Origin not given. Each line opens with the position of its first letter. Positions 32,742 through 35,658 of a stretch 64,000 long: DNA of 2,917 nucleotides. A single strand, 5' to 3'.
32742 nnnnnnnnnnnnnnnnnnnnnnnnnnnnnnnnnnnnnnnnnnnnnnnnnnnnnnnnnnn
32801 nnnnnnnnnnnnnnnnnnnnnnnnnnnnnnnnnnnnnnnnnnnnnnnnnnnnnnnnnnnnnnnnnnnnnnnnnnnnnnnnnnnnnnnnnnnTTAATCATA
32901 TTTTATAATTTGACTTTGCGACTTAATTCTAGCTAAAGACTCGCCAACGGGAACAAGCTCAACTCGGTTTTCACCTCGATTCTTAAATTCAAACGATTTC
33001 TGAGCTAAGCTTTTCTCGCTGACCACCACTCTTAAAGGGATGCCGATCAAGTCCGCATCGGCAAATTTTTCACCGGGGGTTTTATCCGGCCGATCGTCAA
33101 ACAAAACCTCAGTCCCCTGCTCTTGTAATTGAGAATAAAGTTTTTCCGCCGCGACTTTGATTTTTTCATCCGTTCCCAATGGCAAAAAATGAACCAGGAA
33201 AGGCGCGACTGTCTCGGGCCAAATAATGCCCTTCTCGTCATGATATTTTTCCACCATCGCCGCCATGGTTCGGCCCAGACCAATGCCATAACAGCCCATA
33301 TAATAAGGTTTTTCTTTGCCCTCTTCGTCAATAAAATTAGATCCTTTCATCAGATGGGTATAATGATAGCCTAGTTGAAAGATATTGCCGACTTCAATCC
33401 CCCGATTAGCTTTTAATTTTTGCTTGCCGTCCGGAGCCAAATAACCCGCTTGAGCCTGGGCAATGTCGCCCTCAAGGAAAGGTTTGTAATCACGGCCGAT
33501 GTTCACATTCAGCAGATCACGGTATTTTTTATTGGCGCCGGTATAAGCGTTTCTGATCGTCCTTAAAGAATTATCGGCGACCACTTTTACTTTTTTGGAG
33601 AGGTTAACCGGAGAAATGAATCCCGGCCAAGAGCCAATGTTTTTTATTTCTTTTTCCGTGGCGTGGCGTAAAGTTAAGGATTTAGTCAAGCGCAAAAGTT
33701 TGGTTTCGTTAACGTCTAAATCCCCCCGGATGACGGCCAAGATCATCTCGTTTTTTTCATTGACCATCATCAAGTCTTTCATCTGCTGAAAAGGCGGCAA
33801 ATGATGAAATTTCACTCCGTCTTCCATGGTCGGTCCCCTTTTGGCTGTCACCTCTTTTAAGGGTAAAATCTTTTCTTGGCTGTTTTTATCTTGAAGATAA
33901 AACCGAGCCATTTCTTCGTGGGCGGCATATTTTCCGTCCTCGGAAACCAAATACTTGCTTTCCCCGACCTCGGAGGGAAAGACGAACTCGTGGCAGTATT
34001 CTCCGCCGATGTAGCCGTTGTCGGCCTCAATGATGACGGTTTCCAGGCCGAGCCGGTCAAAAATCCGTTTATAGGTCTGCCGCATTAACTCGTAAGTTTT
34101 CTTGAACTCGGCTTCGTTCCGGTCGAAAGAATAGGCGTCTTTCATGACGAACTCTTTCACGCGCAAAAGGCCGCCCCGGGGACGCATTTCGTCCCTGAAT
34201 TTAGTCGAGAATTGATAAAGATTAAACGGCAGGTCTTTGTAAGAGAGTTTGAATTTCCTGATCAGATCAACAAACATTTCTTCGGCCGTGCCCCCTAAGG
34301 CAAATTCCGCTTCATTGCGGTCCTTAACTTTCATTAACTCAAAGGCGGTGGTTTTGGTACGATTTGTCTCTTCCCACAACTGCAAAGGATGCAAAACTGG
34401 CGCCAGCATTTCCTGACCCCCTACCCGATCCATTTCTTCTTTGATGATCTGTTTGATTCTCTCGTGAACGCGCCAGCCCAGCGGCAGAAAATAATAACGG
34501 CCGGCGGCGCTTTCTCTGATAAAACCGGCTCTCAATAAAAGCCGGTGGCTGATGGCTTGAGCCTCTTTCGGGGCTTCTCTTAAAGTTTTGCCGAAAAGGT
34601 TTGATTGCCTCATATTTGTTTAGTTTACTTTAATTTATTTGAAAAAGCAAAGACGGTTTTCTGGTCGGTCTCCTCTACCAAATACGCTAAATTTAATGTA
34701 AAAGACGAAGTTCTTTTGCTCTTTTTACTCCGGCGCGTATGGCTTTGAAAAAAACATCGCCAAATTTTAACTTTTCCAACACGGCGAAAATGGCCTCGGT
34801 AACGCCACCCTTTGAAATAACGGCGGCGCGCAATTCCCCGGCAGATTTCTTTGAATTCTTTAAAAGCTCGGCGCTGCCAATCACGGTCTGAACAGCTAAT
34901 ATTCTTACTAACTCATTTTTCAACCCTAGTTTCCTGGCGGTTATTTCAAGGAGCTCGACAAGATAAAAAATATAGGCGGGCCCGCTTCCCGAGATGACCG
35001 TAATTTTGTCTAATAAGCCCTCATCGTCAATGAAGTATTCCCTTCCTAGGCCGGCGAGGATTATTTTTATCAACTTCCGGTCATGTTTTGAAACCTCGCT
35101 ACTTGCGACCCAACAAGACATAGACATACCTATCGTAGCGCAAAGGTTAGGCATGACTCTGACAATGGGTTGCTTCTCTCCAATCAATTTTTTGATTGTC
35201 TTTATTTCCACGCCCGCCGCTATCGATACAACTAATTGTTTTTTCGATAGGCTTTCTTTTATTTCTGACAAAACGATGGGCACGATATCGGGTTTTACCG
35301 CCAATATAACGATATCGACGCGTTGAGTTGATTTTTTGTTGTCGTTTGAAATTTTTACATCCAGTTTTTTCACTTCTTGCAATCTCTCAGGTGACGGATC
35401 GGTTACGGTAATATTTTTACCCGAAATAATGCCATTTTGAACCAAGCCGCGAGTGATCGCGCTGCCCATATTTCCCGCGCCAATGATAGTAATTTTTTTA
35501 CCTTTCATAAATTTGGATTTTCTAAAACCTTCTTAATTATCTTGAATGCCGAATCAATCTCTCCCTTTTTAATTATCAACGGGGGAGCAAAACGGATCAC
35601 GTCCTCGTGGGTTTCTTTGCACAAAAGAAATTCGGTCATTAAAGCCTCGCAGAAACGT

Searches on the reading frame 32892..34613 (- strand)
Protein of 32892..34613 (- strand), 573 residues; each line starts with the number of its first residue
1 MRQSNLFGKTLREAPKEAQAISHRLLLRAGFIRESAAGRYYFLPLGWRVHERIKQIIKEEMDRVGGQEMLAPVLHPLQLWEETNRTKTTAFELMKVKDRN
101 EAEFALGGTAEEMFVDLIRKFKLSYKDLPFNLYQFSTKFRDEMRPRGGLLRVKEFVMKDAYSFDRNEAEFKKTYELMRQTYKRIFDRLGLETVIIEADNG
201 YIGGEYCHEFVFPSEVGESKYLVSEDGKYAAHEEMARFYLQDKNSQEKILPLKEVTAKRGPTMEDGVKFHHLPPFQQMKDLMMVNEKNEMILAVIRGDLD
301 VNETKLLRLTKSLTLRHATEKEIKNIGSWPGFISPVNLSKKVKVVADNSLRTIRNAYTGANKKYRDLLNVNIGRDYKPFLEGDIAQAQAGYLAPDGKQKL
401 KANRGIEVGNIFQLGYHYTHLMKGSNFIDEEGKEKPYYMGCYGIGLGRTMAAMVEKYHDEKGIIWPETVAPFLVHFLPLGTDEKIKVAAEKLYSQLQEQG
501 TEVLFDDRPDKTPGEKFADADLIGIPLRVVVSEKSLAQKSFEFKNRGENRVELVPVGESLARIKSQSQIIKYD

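Call 6: search_protein_families(library=ncbifam, proteins=[window:32892-34613:-])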
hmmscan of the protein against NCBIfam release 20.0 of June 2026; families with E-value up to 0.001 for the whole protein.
window:32892-34613:- (573 aa): 12 families
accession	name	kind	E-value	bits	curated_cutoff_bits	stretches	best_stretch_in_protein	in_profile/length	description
NF006625.0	PRK09194.1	equivalog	1.5e-195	651.4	558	1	1-563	1-558/559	proline--tRNA ligase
TIGR00409.1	proS_fam_II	equivalog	5.5e-163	543.9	306.7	1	1-558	1-560/568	proline--tRNA ligase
NF008979.1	PRK12325.1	exception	2.2e-132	442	550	2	1-229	1-229/437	proline--tRNA ligase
TIGR00408.1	proS_fam_I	equivalog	1.9e-36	126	437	2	37-195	28-192/475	proline--tRNA ligase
TIGR00418.1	thrS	equivalog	1.4e-27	96.8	383.65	2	31-184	185-342/565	threonine--tRNA ligase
NF003211.1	PRK04173.1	equivalog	5.4e-20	71.7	312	2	411-552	295-443/454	glycine--tRNA ligase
TIGR00389.1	glyS_dimeric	equivalog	5.7e-16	58.2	243.3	2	108-189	162-243/565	glycine--tRNA ligase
NF003068.0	PRK03991.1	equivalog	5.4e-14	51.5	484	2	427-567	449-592/613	threonine--tRNA ligase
TIGR00414.1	serS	equivalog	3.9e-07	29.4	301.65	1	63-191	189-317/418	serine--tRNA ligase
NF011484.0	PRK14894.1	equivalog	1.3e-05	23.6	1050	1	97-158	133-194/539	glycine--tRNA ligase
NF002120.0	PRK00960.1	equivalog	1.5e-05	23.8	611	0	26-86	202-264/518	serine--tRNA ligase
TIGR00011.1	YbaK_EbsC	equivalog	0.00043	20.1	153.25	1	278-357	43-123/152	Cys-tRNA(Pro) deacylase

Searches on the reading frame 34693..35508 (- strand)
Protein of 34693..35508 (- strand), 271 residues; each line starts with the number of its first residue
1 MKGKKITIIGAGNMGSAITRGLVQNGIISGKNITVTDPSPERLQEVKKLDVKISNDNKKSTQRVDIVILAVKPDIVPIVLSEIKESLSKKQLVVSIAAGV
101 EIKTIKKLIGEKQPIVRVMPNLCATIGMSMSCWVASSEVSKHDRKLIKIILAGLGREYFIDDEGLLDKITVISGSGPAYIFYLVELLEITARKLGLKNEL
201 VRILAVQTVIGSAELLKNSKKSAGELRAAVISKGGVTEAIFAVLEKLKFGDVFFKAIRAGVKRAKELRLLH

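Call 6: search_protein_families(library=ncbifam, proteins=[window:34693-35508:-])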
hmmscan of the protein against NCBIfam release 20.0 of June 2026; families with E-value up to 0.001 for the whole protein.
window:34693-35508:- (271 aa): 26 families (the best 25 are shown)
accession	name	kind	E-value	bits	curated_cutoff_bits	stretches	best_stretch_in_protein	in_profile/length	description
TIGR00112.1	proC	equivalog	1.3e-70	238.1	196.75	1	6-267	1-263/263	pyrroline-5-carboxylate reductase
NF005813.0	PRK07679.1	exception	3.4e-59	200.5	404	1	2-267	2-268/279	pyrroline-5-carboxylate reductase ProI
NF008839.0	PRK11880.2-4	equivalog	1.4e-37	129.5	288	1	4-266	2-251/252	pyrroline-5-carboxylate reductase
NF005814.0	PRK07680.1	equivalog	4e-30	104.9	278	1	5-259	2-255/275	late competence protein ComER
NF005384.0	PRK06928.1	exception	8.7e-20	71.4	301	1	4-240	2-240/277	pyrroline-5-carboxylate reductase ProG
NF005063.0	PRK06476.1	equivalog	1.3e-15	57.6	254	1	5-263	2-252/258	pyrroline-5-carboxylate reductase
NF006409.0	PRK08655.1-3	equivalog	1e-07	31.8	310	1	5-107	2-100/290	prephenate dehydrogenase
NF005694.0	PRK07502.1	equivalog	7.2e-07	28.7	409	1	4-120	7-122/310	prephenate/arogenate dehydrogenase family protein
NF005111.0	PRK06545.2-3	equivalog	2.7e-06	26.6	344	1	5-97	15-102/371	prephenate dehydrogenase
NF000941.0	PRK00094.1-3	equivalog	5e-06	26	423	1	4-108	2-116/336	NAD(P)H-dependent glycerol-3-phosphate dehydrogenase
TIGR01915.1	npdG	equivalog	6e-06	26.4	149.8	1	8-103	5-108/220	NADPH-dependent F420 reductase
NF005088.0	PRK06522.1-2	subfamily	1.1e-05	24.6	371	1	5-114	2-120/308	2-dehydropantoate 2-reductase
NF005091.0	PRK06522.2-2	equivalog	2.6e-05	23.6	252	1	5-109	3-117/302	2-dehydropantoate 2-reductase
NF006408.0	PRK08655.1-2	equivalog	3.5e-05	22.7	422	1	3-109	6-112/441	prephenate dehydrogenase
NF000942.0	PRK00094.1-4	subfamily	3.7e-05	23.1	257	1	4-108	3-117/334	NAD(P)H-dependent glycerol-3-phosphate dehydrogenase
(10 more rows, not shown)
